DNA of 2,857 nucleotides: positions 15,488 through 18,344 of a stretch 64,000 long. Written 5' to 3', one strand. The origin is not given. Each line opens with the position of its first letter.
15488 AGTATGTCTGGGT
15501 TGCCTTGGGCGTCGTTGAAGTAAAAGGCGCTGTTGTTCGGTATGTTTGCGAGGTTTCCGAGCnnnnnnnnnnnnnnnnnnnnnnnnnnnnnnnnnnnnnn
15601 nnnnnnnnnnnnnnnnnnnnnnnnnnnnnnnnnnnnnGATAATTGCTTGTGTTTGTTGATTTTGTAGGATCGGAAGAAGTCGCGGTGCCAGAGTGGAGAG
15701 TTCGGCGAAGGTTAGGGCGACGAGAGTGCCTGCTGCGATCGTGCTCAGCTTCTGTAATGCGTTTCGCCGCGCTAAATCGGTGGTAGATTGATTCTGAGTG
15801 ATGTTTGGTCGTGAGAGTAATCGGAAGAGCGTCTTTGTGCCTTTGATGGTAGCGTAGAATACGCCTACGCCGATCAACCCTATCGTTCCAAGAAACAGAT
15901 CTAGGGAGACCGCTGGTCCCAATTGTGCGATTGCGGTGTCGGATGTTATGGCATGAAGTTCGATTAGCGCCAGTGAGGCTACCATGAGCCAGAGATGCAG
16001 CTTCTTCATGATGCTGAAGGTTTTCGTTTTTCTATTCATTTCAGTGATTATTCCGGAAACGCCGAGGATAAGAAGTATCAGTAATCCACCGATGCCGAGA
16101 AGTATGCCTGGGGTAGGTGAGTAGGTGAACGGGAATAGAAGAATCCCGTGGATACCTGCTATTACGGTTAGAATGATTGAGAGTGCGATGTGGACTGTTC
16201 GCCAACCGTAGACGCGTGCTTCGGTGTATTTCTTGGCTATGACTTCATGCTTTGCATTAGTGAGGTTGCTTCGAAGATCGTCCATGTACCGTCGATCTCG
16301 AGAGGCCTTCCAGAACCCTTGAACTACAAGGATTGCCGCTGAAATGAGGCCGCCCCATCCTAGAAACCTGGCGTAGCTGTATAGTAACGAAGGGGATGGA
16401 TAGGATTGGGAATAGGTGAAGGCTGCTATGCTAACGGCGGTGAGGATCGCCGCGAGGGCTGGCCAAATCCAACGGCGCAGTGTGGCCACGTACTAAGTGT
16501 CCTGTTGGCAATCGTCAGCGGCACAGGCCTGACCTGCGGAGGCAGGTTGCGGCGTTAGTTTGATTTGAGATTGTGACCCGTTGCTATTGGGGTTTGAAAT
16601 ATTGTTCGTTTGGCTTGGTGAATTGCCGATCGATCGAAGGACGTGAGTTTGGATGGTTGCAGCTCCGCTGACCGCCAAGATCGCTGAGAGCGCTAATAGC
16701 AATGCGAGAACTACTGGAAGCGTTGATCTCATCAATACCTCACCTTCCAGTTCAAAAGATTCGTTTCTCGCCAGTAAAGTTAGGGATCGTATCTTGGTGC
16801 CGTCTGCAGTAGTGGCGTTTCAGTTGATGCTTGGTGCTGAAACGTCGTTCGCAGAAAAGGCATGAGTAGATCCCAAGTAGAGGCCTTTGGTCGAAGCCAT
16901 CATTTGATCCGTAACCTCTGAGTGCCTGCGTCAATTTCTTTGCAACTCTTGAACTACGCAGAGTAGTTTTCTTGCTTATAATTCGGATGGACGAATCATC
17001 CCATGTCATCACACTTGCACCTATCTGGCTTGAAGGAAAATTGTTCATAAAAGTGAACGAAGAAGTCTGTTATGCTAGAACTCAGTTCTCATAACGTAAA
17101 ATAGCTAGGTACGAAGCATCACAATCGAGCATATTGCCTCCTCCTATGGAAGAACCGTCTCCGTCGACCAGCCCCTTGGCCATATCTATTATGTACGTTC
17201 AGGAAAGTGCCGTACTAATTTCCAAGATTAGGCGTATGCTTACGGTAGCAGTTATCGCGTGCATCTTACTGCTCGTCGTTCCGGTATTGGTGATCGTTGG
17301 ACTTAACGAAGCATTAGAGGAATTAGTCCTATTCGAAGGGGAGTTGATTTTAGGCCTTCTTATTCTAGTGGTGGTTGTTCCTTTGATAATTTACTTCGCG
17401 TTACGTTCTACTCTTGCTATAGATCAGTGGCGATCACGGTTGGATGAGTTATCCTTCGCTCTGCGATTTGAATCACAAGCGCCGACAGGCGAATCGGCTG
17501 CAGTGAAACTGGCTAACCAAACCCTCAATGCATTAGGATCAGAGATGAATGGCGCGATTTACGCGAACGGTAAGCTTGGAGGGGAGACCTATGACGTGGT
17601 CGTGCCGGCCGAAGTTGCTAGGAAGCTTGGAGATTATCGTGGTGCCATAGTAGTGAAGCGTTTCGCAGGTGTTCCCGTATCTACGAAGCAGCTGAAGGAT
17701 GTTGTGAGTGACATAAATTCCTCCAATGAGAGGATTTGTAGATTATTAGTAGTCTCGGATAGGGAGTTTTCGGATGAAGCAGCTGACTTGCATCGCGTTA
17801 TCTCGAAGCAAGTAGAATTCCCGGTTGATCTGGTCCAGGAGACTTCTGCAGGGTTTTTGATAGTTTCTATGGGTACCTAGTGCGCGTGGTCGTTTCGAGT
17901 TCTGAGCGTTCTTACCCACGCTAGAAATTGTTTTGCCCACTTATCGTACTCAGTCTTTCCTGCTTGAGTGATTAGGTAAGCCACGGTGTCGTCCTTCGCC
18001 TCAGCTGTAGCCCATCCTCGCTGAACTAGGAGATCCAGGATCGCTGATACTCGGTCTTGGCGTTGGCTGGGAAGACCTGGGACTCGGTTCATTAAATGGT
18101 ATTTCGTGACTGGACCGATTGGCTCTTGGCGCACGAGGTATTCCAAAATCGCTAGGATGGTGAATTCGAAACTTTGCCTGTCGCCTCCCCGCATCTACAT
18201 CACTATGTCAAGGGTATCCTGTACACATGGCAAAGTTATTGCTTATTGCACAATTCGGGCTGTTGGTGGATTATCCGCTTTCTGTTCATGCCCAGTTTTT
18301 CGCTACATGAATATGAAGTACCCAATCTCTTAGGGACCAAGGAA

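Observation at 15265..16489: Hidden Rieske domain fused to a di-haem-type membrane domain: an unusual single-gene cytochrome-b-like::Rieske architecture, frame-disrupted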

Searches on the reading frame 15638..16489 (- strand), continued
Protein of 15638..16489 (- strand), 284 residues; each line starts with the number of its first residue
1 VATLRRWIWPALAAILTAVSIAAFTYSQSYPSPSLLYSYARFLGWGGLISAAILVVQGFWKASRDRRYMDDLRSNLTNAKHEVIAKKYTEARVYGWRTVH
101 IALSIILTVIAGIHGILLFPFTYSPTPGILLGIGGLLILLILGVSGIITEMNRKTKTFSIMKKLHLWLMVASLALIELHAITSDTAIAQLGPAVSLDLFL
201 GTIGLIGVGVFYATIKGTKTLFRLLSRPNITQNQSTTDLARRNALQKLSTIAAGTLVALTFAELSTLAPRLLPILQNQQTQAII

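Call 67: search_protein_families(library=pfam, max_evalue=0.05, proteins=[P0031, P0033, P0034, P0035, P0032, P0019, P0020, P0017])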
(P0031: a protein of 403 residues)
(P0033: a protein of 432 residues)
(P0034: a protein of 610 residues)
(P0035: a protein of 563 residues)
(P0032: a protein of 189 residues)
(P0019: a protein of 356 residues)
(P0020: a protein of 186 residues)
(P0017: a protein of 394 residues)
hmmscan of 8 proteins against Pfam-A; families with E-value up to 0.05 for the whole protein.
P0031 (403 aa): 0 families

P0033 (432 aa): 0 families

P0034 (610 aa): 2 families
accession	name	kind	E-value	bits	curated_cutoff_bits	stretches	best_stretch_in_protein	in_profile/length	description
PF00254.34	FKBP_C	-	3.5e-06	27.7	21.1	1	108-174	7-77/94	FKBP-type peptidyl-prolyl cis-trans isomerase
PF01794.25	Ferric_reduct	-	0.011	16.3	28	1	481-570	3-94/121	Ferric reductase like transmembrane component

P0035 (563 aa): 2 families
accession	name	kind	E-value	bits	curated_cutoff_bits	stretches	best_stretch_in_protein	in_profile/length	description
PF00254.34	FKBP_C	-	3.8e-09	37.2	21.1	1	48-110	7-73/94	FKBP-type peptidyl-prolyl cis-trans isomerase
PF22199.2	FKBP26_IF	-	0.022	15.1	27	1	228-245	29-46/46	FKBP26, IF domain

P0032 (189 aa): 3 families
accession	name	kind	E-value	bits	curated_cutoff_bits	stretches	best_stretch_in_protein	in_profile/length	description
PF14358.11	DUF4405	-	0.0029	18.5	26.7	0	140-178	13-62/66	Domain of unknown function (DUF4405)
PF01794.25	Ferric_reduct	-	0.0042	17.6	28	1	60-173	2-120/121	Ferric reductase like transmembrane component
PF05052.17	MerE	-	0.01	16.2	22.8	1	101-154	21-71/75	MerE protein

P0019 (356 aa): 0 families

P0020 (186 aa): 2 families
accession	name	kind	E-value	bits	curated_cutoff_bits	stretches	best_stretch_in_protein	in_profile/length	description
PF14358.11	DUF4405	-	0.0014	19.5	26.7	1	127-177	2-63/66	Domain of unknown function (DUF4405)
PF01794.25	Ferric_reduct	-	0.011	16.3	28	1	128-178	5-54/121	Ferric reductase like transmembrane component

P0017 (394 aa): 1 family
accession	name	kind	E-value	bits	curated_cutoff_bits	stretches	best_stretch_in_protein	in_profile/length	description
PF00355.32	Rieske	-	2.3e-09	37.5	20.3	1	312-380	19-86/88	Rieske [2Fe-2S] domain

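Call 77: find_encoding_contigs(protein=P0034, flank=5000, max_places=2)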
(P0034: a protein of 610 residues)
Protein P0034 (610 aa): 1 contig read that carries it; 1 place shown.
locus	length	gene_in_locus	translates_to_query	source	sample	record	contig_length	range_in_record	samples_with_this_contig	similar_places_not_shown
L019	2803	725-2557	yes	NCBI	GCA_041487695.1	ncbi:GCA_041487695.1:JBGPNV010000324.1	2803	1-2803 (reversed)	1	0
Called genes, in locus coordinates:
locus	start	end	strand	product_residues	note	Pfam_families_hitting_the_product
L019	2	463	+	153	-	?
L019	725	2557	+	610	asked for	PF00254:FKBP_C (weak)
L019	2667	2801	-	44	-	?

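Call 78: find_encoding_contigs(protein=P0033, flank=5000, max_places=2)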
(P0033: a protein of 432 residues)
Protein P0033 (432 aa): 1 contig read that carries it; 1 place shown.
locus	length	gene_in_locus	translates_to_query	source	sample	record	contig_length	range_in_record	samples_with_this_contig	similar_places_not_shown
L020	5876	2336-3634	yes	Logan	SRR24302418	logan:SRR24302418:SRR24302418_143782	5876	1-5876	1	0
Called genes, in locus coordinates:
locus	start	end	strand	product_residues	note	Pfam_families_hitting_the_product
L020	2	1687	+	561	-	?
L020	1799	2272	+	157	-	-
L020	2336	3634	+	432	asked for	-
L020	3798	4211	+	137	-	-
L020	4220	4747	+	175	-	PF01978:TrmB (faint), PF12840:HTH_20, PF13412:HTH_24 (faint), PF24266:HTH_HVO_0163_N, PF01047:MarR (faint), PF09339:HTH_IclR (faint), PF12840:HTH_20 (weak), PF01022:HTH_5 (weak), +3 more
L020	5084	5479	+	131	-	-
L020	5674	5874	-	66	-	?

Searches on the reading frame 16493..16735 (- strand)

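Call 5: search_protein_families(library=pfam, max_evalue=0.1, proteins=[window:16493-16735:-])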
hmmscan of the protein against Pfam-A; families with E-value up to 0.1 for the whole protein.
window:16493-16735:- (80 aa): 3 families
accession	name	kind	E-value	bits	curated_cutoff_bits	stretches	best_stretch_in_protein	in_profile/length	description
PF23379.1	DUF7096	-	0.023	15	27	1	2-69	1-65/208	Domain of unknown function (DUF7096)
PF12555.13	SteA-like_C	-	0.047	14.2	26.4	1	5-26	16-37/52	SteA-like C-terminal domain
PF13800.11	Sigma_reg_N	-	0.085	13.6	26.3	1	7-53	17-63/91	Sigma factor regulator N-terminal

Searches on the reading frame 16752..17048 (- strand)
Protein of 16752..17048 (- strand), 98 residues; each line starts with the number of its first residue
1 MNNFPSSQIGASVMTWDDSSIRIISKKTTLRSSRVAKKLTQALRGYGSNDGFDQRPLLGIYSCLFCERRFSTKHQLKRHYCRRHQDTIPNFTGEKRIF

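Call 5: search_protein_families(library=pfam, max_evalue=0.1, proteins=[window:16752-17048:-])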
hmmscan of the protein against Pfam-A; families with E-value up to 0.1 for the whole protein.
window:16752-17048:- (98 aa): 5 families
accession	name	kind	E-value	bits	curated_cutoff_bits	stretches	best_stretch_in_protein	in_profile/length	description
PF12171.14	zf-C2H2_jaz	-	0.0032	18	22.6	1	61-80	2-21/27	Zinc-finger double-stranded RNA-binding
PF00096.32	zf-C2H2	-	0.0056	17.5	25.2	1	61-84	1-23/23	Zinc finger, C2H2 type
PF13894.12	zf-C2H2_4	-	0.0084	17.2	27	1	61-79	1-19/24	C2H2-type zinc finger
PF18658.7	zf-C2H2_12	-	0.056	13.6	27.3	1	59-89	17-49/64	Spin-doc zinc-finger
PF23102.1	Zf-C2H2_ZNF451_2nd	-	0.072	13.5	30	0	61-80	1-20/39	Second Zinc fingers C2H2 type, ZNF451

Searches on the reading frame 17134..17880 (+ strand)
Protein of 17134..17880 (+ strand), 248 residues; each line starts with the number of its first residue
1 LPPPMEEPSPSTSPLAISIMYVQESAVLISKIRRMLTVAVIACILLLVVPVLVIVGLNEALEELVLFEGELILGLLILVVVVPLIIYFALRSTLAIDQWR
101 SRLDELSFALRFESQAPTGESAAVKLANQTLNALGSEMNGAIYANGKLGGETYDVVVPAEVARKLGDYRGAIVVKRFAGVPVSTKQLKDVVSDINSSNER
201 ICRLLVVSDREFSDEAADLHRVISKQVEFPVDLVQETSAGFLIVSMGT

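Call 5: search_protein_families(library=pfam, max_evalue=0.1, proteins=[window:17134-17880:+])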
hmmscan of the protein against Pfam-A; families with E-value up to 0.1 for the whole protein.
window:17134-17880:+ (248 aa): 1 family
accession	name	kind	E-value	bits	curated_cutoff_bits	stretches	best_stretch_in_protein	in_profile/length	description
PF09446.15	VMA21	-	0.0028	18.2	29.5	0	73-95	7-29/64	VMA21-like domain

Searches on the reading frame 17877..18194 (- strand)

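Call 5: search_protein_families(library=pfam, max_evalue=0.1, proteins=[window:17877-18194:-])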
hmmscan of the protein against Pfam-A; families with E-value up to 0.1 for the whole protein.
window:17877-18194:- (105 aa): 4 families
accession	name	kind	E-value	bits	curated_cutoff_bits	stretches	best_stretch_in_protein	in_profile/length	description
PF03551.20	PadR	-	0.049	14.1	27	1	26-84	11-74/75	Transcriptional regulator PadR-like family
PF05871.18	ESCRT-II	-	0.076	13.7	27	0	46-100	64-114/138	ESCRT-II complex subunit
PF18685.7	DUF5635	-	0.077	13.4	25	0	33-66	5-38/86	Family of unknown function (DUF5635)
PF21102.3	DprA_N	-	0.078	13.1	22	0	20-38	10-28/64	DprA-like N-terminal HHH domain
